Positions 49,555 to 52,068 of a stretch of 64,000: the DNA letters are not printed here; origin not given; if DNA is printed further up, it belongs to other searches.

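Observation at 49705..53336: Sir2-HerA antiphage module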

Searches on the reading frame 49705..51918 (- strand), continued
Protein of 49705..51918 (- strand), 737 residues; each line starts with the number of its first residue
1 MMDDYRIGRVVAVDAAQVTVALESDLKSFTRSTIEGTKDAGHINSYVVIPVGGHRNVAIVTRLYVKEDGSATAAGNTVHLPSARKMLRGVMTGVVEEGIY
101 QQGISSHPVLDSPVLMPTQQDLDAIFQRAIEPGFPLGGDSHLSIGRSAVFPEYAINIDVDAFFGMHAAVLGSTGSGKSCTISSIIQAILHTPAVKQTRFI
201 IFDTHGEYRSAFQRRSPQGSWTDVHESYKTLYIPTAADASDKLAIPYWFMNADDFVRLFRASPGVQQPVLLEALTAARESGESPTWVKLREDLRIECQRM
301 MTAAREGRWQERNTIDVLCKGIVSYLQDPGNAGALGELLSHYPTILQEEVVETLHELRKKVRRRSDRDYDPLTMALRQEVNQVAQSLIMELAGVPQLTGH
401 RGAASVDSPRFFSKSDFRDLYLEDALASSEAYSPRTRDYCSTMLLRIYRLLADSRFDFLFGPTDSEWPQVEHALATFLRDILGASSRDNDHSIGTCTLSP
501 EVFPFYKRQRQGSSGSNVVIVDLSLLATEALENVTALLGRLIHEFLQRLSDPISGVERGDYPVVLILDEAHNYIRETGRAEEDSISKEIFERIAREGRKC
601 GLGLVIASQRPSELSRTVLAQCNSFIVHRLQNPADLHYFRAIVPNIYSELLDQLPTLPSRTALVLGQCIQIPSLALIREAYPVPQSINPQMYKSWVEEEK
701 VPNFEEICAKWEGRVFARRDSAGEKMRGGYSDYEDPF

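Call 23: find_encoding_contigs(protein=P0117, flank=8000, max_places=2)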
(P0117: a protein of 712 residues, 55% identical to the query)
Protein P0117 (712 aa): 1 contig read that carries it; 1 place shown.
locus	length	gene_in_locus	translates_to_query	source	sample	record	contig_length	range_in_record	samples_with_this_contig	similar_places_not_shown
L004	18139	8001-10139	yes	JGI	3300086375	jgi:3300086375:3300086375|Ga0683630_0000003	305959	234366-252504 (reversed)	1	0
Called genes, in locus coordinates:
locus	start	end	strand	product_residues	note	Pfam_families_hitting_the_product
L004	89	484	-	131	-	-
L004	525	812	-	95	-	-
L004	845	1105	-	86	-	PF20242:Emfourin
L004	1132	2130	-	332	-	PF01447:Peptidase_M4, PF02868:Peptidase_M4_C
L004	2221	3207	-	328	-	-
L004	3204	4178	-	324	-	-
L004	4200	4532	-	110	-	-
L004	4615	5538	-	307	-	-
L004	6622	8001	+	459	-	PF13289:SIR2_2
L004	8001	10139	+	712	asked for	PF01580:FtsK_SpoIIIE (faint), PF01935:DUF87, PF10412:TrwB_AAD_bind (faint)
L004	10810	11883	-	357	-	PF00589:Phage_integrase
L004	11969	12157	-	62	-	PF12728:HTH_17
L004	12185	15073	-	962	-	PF08751:TrwC, PF01443:Viral_helicase1 (faint), PF13604:AAA_30, PF13245:AAA_19, PF22232:TraI_hel_assoc_N (weak), PF13538:UvrD_C_2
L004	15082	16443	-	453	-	PF10412:TrwB_AAD_bind, PF13191:AAA_16 (faint), PF02534:T4SS-DNA_transf, PF12696:TraG-D_C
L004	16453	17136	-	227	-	-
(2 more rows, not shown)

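Call 24: list_cluster_members(proteins=[window:49705-51918:-, window:51933-53336:-, window:48354-49322:+, window:47427-48215:+])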
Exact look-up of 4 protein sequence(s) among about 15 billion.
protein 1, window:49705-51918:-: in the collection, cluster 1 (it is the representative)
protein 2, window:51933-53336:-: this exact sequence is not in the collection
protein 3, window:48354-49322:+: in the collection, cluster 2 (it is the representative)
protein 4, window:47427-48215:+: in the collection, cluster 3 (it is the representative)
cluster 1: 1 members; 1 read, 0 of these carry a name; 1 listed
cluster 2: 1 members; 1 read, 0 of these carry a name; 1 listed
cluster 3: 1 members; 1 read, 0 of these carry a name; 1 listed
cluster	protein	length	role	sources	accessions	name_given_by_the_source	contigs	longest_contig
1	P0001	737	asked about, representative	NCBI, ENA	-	-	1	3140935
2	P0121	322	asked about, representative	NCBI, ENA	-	-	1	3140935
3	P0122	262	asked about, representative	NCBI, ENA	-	-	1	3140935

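Call 37: find_related_loci(query=A2, collection=genome_contigs, flank=5000)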
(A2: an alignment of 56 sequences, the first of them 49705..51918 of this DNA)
Query A2 (737 aa) in genome_contigs; peptide patterns used: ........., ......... (x = any residue, [..] = any of these).
600 stretches matched a pattern (row limit reached: there are more); 568 encode a relative of the query (tblastn E <= 1e-3); the best 80 are kept; 79 distinct loci.
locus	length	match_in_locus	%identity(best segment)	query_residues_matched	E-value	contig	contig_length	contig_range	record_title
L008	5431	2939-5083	55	1-713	0e+0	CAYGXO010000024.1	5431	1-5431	MAG TPA_asm: uncultured Spirochaetaceae bacterium isolate ERP119294_co2_1 genome assembly, contig: k141_2840535, whole g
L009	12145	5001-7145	56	1-714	0e+0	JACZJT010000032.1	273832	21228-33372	MAG: Burkholderiales bacterium isolate MAG26 betaproteobacteria_1_contig_613989, whole genome shotgun sequence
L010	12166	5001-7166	52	1-715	0e+0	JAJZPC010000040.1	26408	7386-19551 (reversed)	MAG: Deltaproteobacteria bacterium isolate SKS1.bin10 NODE_3204_length_26408_cov_4.513222, whole genome shotgun sequence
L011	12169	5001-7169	53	1-713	0e+0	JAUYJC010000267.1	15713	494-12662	MAG: Deltaproteobacteria bacterium isolate C24_metabat.bin.121_sub C24_k141_183736, whole genome shotgun sequence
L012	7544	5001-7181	51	1-713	0e+0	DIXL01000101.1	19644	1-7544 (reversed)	MAG TPA_asm: Cloacimonetes bacterium UBA6081 UBA6081_contig_16246, whole genome shotgun sequence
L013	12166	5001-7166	52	1-713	0e+0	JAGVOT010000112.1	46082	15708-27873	MAG: Nitrospirae bacterium isolate DeMMO3_8 c_000000017300, whole genome shotgun sequence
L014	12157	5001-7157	49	1-714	0e+0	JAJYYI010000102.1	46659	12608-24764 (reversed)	MAG: Deltaproteobacteria bacterium isolate FK3.bin99 NODE_1396_length_46659_cov_1.380233, whole genome shotgun sequence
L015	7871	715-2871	48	1-714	0e+0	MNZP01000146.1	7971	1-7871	MAG: Syntrophaceae bacterium CG2_30_49_12 cg2_3.0_scaffold_9466_c, whole genome shotgun sequence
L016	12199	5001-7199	48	1-721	0e+0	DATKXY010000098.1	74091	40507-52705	MAG TPA_asm: archaeon isolate SMAG_U14205 k141_3905651, whole genome shotgun sequence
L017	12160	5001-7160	48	1-713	0e+0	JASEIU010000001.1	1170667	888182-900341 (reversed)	MAG: Candidatus Saccharicenans sp. isolate Yes71-14 NODE_1_length_1170667_cov_69.467931, whole genome shotgun sequence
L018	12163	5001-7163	48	1-714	0e+0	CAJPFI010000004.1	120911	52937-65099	Burkholderiales bacterium isolate BURK1 genome assembly, contig: CONTIG_4, whole genome shotgun sequence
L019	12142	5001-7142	48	1-713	0e+0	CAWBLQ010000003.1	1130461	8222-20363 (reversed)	MAG: Candidatus Binataceae bacterium isolate MFD02248.bin.1.59 genome assembly, contig: contig_20764, whole genome shotg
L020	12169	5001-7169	45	1-714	0e+0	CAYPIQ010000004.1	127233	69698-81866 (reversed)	MAG TPA_asm: uncultured Spirochaetales bacterium isolate binchicken_co379_68 genome assembly, contig: NODE_100_length_12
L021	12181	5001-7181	51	1-721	0e+0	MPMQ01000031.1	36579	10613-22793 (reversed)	MAG: Kistimonas sp. bin40 NODE_1812_length_36579_cov_15.1619_ID_3623, whole genome shotgun sequence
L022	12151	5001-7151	48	4-713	0e+0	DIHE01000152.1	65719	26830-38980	MAG TPA_asm: Holophagales bacterium UBA5704 UBA5704_contig_22, whole genome shotgun sequence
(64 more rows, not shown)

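Call 46: predict_structure(alignment_id=A2)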
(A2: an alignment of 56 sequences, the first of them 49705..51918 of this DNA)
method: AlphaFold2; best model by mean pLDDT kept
length: 737 residues; sequences in the alignment: 56
mean_pLDDT: 64.2   pTM: 0.62
mean pLDDT of the five models: 64.2, 61.1, 60.4, 59.4, 55.2
residues with pLDDT >= 90: 47; 70-90: 340; 50-70: 116; < 50: 234
segments of 3 or more residues with pLDDT < 50: 1-119, 121-138, 148-150, 398-404, 489-495, 630-681, 717-737
pLDDT, mean of each block of 10 residues (from residue 1): 31 31 38 26 25 29 26 25 29 34 31 37 41 40 59 66 76 68 86 88 88 87 87 85 83 79 78 77 62 83 84 88 86 80 80 88 80 86 85 56 54 75 70 66 80 68 57 86 73 52 76 80 83 88 90 82 88 61 72 84 82 57 55 43 43 41 43 38 59 84 87 55 29 29
secondary structure, 60 per line:
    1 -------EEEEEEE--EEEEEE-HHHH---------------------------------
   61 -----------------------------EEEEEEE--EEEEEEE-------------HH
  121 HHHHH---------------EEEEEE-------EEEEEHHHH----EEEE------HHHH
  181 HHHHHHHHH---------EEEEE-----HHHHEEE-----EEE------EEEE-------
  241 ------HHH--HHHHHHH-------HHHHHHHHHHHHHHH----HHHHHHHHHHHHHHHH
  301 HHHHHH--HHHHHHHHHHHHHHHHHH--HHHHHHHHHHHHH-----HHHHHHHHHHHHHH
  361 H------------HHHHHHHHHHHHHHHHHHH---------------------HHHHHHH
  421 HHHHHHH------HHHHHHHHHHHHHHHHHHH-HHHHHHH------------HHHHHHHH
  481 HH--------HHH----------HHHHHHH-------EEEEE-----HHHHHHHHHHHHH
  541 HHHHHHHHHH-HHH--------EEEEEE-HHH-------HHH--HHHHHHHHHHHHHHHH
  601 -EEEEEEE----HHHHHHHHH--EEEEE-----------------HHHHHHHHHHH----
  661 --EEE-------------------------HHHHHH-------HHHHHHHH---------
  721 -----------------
elements in order (helices of 4 or more, strands of 3 or more residues): E8-14 E17-22 H24-27 E90-96 E99-105 H119-125 E141-146 E154-158 H159-162 E167-170 H177-189 E199-203 H209-212 E213-215 E221-223 E230-233 H252-258 H266-280 H285-306 H309-326 H329-341 H347-361 H374-392 H414-427 H434-452 H454-460 H473-482 H504-510 E518-522 H528-550 E563-568 H585-600 E602-608 H613-621 E624-628 H646-656 E663-665 H691-696 H704-711

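Call 48: fold_search(model_id=the predicted structure, library=pdb)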
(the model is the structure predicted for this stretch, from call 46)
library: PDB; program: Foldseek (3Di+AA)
matches with E <= 10: 808; with E <= 0.001: 75
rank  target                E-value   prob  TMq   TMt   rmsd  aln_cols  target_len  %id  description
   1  8xav_A                2.1e-16  1.00  0.36  0.46  18.2       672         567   20  Cryo-EM structure of an anti-phage defense complex (released 2024-06-05)
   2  8zit_N                2.5e-16  1.00  0.37  0.46  18.9       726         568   22  DUF4297-HerA complex with DNA and ATPgamaS (released 2025-03-12)
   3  8zit_Q                4.6e-16  1.00  0.36  0.44  22.1       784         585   22  DUF4297-HerA complex with DNA and ATPgamaS (released 2025-03-12)
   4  9c1n_R                7.4e-16  1.00  0.40  0.49  18.0       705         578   22  HerA-DUF4297 assembly 2 (released 2025-06-04)
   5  8zir_N                8.1e-16  1.00  0.34  0.45  19.2       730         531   21  DUF4297-HerA complex (released 2025-03-12)
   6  9c1m_Q                1.4e-15  1.00  0.40  0.50  21.5       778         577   21  HerA-DUF assembly 1 (released 2025-06-04)
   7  8ziq_M                2.4e-15  1.00  0.34  0.42  21.9       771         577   21  HerA-DUF4297 complex with DNA (released 2025-03-12)
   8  8zis_A                2.9e-15  1.00  0.36  0.46  19.7       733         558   21  HerA Hexamer (released 2025-03-12)
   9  8xau_E                4.5e-15  1.00  0.37  0.48  18.0       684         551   21  Cryo-EM structure of HerA (released 2024-06-05)
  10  8zis_C                5.2e-15  1.00  0.35  0.44  19.5       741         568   21  HerA Hexamer (released 2025-03-12)
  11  8xau_F                5.7e-15  1.00  0.35  0.47  17.2       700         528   20  Cryo-EM structure of HerA (released 2024-06-05)
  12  8wld_A                6.6e-15  1.00  0.38  0.56  16.3       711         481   19  Cryo-EM structure of SIR2/HerA antiphage complex (released 2024-09-11)
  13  8xav_E                6.6e-15  1.00  0.35  0.45  21.7       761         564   18  Cryo-EM structure of an anti-phage defense complex (released 2024-06-05)
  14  8ziq_N                1.1e-14  1.00  0.33  0.42  19.7       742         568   21  HerA-DUF4297 complex with DNA (released 2025-03-12)
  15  9c1m_M                1.1e-14  1.00  0.39  0.47  21.2       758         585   22  HerA-DUF assembly 1 (released 2025-06-04)
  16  8xau_A                1.1e-14  1.00  0.36  0.46  21.3       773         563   18  Cryo-EM structure of HerA (released 2024-06-05)
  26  8ziq_O                2.8e-14  1.00  0.36  0.45  21.2       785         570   20  HerA-DUF4297 complex with DNA (released 2025-03-12)
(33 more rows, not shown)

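Call 54: search_dna_similar(query=window:49705-51918:-, collection=plasmids, mode=protein, max_evalue=1e-30, max_rows=12)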
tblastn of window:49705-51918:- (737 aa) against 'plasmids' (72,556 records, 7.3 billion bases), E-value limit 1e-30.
Records with a match: 195; places in all: 204; records where one place covers at least 80% of the query: 5.
Best place of each record, by identity: <60% 195.
By first word of the organism name: Citrobacter 50; Klebsiella 35; Escherichia 30; Enterobacter 24; Salmonella 12; Bradyrhizobium 8; Rhodococcus 3; Sinorhizobium 3; Proteus 3; Shigella 3; and 21 more.
By predicted mobility (MOB-suite, as given by PLSDB): conjugative 89; mobilizable 60; non-mobilizable 46.
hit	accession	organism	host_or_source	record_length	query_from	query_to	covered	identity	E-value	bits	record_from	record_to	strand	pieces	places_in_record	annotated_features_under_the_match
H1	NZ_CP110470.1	Rhodococcus opacus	cell culture,Soil contaminated by oil ...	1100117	7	713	96%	32.5%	1e-89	315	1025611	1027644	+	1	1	record has no annotation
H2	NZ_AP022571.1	Mycolicibacterium poriferae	-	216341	7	713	96%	32.3%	7e-86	304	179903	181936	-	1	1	DUF87 domain-containing protein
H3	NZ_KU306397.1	Corynebacterium glutamicum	-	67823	7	713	96%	29.7%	2e-83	297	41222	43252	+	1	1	DUF87 domain-containing protein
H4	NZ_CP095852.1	Rhodococcus pyridinivorans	main river that flows through Guiyu town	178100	43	711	91%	30.0%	7e-62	233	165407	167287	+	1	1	ATP-binding protein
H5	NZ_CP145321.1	Rhodococcus ruber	-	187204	102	711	83%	31.2%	9e-63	236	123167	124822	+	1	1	ATP-binding protein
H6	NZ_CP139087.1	Methylocella tundrae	Single cell,tundra wetland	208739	164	713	75%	30.5%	1e-54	211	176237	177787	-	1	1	DUF87 domain-containing protein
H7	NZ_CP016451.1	Sinorhizobium sp. RAC02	Microbial isolate,Algal phycosphere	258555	164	699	73%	31.1%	1e-54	211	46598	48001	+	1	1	ATP-binding protein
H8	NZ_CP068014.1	Paenarthrobacter ureafaciens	cell culture,in the nicotine environment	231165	162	711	75%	30.2%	1e-53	208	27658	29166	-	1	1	ATP-binding protein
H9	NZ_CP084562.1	Arthrobacter sp. FW305-BF8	isolate,groundwater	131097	162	695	72%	30.6%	1e-53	208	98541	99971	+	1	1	DUF87 domain-containing protein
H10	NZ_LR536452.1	Methylocella tundrae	-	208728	164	679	70%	31.1%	4e-51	201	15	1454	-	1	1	DUF87 domain-containing protein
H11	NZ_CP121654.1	Rhizobium sp. CB3171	Calliandra calothyrsus,cell culture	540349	193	713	71%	30.5%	4e-50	198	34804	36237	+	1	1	DUF87 domain-containing protein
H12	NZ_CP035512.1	Haematobacter massiliensis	single cell,human skin swab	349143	181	699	70%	29.9%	4e-43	176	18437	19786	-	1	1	ATP-binding protein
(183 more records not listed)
